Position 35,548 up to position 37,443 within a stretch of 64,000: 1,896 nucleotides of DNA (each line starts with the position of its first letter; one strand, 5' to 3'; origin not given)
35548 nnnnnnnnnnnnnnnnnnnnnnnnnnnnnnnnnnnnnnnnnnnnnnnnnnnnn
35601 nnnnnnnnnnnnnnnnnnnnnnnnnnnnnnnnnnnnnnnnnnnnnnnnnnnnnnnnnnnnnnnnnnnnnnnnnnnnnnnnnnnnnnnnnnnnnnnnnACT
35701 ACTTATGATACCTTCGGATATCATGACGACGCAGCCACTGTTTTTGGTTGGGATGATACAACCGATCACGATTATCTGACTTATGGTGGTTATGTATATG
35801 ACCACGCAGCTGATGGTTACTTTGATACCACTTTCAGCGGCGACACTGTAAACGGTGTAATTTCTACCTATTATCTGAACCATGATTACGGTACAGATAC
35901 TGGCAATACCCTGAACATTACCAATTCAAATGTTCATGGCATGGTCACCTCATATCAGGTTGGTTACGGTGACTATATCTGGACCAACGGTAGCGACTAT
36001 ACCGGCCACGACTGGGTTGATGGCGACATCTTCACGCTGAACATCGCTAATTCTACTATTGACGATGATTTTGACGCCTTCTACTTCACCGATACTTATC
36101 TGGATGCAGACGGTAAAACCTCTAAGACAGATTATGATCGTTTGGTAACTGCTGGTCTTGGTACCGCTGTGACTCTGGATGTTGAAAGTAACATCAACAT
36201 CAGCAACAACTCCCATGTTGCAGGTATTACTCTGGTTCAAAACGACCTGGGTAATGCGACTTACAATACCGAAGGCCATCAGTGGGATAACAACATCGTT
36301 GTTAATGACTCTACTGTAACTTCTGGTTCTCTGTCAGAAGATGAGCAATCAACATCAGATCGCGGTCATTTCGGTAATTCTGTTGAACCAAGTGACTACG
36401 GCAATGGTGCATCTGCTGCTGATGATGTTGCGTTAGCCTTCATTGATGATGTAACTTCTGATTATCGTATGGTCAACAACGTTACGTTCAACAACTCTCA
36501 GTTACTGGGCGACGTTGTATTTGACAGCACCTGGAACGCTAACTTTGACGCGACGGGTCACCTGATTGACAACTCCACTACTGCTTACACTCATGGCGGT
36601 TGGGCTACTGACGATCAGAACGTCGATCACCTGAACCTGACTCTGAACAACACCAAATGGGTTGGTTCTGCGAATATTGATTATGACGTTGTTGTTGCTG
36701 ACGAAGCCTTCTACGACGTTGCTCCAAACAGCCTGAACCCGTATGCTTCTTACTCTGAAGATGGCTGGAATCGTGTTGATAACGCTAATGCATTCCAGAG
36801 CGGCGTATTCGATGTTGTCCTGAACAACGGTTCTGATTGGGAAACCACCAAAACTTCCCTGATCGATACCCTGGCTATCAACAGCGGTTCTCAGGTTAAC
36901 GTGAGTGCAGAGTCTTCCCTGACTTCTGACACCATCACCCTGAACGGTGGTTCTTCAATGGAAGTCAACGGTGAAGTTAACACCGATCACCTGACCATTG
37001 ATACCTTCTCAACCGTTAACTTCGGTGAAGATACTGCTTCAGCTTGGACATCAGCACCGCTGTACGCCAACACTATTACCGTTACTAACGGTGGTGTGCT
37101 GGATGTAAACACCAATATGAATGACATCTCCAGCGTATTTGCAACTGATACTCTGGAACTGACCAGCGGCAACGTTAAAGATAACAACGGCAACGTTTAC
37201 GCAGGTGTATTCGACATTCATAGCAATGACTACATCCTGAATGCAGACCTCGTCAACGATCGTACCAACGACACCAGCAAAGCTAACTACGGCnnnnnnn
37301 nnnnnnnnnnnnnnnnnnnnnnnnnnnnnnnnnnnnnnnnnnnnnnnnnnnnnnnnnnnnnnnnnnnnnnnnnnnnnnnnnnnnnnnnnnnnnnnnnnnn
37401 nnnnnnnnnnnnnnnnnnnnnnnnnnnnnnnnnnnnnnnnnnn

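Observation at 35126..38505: Uninterrupted yaiT autotransporter behind a roughly 490-bp AT-rich leader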

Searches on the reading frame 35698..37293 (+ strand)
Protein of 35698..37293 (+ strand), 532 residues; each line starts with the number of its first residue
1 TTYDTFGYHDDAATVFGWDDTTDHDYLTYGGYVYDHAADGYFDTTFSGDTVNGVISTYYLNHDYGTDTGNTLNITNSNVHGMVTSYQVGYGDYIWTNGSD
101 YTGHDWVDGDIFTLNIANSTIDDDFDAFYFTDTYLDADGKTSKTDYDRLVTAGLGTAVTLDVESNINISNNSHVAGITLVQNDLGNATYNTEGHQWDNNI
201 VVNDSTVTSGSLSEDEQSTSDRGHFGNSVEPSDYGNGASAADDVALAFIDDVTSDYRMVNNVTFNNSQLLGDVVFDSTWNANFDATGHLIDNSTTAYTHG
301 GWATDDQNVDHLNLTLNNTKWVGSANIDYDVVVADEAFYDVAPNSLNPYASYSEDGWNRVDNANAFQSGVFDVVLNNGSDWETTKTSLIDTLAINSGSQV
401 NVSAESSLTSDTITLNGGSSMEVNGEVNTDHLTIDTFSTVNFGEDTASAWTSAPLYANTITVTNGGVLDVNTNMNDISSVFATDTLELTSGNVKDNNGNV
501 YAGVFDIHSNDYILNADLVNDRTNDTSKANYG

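Call 69: search_protein_families(proteins=[window:35698-37293:+], library=ncbifam, max_evalue=1)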
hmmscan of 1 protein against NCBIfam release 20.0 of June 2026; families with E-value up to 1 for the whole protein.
window:35698-37293:+ (532 aa): 0 families
